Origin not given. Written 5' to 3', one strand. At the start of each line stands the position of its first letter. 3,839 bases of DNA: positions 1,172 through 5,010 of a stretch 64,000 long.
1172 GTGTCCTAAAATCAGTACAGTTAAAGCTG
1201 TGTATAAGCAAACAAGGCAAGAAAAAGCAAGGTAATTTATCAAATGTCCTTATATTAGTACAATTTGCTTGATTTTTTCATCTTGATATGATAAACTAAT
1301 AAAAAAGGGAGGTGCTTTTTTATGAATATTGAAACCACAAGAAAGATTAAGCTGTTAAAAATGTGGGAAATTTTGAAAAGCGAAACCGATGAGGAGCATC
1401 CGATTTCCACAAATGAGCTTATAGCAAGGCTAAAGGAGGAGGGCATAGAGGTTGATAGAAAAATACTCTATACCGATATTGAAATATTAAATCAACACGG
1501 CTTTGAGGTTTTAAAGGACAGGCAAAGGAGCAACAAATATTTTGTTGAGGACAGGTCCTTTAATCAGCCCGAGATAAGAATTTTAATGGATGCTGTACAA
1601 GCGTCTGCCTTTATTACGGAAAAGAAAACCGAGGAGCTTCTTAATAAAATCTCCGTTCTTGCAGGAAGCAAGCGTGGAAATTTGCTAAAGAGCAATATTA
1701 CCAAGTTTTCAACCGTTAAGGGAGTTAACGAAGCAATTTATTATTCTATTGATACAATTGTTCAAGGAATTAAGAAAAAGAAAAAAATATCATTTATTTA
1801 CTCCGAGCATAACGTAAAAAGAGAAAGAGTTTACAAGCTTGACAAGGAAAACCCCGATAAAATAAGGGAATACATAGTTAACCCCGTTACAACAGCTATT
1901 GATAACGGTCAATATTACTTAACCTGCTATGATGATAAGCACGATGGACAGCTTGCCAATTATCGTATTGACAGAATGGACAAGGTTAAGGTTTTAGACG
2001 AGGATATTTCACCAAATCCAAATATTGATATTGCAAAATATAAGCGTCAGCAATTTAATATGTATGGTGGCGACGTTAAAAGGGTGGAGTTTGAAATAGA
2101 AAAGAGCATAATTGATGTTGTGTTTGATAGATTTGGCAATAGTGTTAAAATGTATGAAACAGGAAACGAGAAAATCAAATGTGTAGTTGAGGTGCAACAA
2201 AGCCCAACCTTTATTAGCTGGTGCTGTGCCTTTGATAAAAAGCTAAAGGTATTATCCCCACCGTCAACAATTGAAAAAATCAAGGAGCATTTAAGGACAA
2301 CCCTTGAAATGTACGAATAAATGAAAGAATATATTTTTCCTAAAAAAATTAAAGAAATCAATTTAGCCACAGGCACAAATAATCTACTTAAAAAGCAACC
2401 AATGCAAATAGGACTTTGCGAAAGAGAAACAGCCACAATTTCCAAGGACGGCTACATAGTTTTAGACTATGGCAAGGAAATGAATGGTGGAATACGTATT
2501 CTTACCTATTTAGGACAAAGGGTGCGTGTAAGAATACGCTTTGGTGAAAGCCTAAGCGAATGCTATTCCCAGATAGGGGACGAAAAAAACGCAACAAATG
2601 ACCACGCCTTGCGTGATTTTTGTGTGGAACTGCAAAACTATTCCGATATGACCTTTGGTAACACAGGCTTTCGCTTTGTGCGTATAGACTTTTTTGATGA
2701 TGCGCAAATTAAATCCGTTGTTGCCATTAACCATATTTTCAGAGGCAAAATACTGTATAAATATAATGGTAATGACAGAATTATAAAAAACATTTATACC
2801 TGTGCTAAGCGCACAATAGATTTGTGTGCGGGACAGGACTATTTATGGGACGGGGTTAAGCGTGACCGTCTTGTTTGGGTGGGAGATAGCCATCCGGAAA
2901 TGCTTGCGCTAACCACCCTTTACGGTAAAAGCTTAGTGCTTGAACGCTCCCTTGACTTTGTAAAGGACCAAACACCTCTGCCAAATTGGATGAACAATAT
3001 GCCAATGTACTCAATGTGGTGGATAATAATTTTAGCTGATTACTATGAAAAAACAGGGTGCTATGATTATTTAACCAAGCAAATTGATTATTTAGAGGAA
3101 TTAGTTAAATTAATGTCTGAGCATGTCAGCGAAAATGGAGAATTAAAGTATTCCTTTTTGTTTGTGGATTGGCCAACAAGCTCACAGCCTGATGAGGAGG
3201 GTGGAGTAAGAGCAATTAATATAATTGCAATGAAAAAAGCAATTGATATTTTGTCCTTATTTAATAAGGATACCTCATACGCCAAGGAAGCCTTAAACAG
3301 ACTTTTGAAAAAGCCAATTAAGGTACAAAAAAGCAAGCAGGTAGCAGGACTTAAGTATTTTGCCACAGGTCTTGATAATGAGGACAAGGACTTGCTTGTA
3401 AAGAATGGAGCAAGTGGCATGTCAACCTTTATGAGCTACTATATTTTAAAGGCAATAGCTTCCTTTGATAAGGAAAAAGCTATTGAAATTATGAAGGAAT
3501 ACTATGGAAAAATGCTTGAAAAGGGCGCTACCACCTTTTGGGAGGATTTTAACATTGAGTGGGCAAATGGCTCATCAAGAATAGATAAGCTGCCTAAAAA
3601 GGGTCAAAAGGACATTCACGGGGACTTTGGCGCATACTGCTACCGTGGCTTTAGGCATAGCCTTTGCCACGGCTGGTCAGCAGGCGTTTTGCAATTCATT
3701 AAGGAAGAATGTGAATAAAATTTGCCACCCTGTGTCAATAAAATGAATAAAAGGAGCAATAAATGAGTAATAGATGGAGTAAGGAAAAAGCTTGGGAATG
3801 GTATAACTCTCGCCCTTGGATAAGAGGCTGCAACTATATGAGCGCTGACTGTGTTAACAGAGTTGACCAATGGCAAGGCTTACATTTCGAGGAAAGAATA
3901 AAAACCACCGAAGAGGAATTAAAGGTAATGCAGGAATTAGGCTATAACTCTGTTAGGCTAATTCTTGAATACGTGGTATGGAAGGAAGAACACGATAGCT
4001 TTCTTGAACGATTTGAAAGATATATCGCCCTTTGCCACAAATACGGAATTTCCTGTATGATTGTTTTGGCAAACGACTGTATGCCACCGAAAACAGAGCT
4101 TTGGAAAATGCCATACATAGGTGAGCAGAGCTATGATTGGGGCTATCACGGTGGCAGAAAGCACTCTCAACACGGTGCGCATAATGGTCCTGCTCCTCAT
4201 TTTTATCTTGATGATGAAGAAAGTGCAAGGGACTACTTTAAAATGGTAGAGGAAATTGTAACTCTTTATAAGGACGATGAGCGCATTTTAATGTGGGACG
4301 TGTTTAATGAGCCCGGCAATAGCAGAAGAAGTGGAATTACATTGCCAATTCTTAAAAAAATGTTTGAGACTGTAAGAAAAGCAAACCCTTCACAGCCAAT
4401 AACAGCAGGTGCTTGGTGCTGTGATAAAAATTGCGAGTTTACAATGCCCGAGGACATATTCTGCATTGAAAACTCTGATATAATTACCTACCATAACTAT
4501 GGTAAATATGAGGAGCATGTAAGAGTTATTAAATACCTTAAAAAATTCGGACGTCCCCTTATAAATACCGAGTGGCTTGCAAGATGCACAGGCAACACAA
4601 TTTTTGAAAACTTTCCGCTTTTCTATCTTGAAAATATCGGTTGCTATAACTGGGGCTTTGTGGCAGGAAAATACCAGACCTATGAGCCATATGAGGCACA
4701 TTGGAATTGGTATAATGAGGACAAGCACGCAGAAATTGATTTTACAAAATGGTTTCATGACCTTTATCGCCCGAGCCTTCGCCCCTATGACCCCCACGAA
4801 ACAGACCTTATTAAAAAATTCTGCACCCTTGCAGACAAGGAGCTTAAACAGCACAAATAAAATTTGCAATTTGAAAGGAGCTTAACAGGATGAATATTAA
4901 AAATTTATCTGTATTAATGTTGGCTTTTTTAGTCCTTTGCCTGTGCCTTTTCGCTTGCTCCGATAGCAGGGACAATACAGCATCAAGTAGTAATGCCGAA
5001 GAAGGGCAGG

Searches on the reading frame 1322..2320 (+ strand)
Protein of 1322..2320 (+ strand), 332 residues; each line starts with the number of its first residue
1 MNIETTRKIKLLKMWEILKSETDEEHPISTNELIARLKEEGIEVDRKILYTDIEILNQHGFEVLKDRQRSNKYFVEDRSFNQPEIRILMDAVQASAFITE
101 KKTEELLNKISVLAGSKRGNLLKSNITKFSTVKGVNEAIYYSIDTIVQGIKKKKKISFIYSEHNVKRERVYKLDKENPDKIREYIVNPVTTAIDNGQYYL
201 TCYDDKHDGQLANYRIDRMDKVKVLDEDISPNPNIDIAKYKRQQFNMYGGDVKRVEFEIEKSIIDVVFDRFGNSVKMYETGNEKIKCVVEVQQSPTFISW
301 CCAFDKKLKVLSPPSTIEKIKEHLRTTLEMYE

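Call 15: search_protein_families(library=pfam, proteins=[window:1322-2320:+], max_evalue=0.001)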
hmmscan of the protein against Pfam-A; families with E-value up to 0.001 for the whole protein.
window:1322-2320:+ (332 aa): 1 family
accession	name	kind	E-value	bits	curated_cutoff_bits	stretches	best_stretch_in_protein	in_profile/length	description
PF13280.12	WYL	-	2.4e-07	31.1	21.8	1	144-224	4-70/70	WYL domain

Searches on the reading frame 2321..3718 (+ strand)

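Call 15: search_protein_families(library=pfam, proteins=[window:2321-3718:+], max_evalue=0.001)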
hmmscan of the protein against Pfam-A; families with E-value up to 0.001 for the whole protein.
window:2321-3718:+ (465 aa): 2 families
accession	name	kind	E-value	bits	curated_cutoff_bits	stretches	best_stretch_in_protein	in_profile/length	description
PF17389.8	Bac_rhamnosid6H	-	3.5e-08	33.6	24.5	1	151-292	9-163/339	Bacterial alpha-L-rhamnosidase 6 hairpin glycosidase domain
PF05592.18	Bac_rhamnosid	-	4.3e-05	23.8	22.2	1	42-131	4-93/102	Bacterial alpha-L-rhamnosidase concanavalin-like domain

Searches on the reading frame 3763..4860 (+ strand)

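Call 15: search_protein_families(library=pfam, proteins=[window:3763-4860:+], max_evalue=0.001)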
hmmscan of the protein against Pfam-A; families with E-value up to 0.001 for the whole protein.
window:3763-4860:+ (365 aa): 2 families
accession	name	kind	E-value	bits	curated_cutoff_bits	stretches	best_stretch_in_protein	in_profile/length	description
PF00150.24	Cellulase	-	2.9e-16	60.2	23.5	1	46-284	21-229/272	Cellulase (glycosyl hydrolase family 5)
PF02836.23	Glyco_hydro_2_C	-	2.3e-07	30.7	21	1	142-321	94-265/302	Glycosyl hydrolases family 2, TIM barrel domain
